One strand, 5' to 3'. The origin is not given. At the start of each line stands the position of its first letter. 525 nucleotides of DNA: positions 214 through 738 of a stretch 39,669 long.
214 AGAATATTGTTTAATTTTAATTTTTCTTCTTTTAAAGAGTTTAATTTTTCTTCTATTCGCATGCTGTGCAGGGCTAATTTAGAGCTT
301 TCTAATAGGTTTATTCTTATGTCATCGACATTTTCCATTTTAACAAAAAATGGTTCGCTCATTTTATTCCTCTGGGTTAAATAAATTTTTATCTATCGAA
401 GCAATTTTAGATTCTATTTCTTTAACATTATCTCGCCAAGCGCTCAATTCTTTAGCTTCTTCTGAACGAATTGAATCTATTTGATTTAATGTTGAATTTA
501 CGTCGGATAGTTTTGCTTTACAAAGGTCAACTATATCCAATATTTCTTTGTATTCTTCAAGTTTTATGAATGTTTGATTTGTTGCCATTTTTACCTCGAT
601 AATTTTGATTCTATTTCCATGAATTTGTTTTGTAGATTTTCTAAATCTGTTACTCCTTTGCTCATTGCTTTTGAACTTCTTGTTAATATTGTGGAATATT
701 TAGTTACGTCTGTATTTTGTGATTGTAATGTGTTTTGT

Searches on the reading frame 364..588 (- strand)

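Call 33: search_protein_families(library=pfam, proteins=[window:364-588:-], max_evalue=0.001)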
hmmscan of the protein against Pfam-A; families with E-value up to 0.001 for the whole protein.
window:364-588:- (74 aa): 1 family
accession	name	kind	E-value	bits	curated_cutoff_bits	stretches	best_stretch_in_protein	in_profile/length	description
PF09155.15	DUF1940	-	9.7e-05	22.8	25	1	8-53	37-80/143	Domain of unknown function (DUF1940)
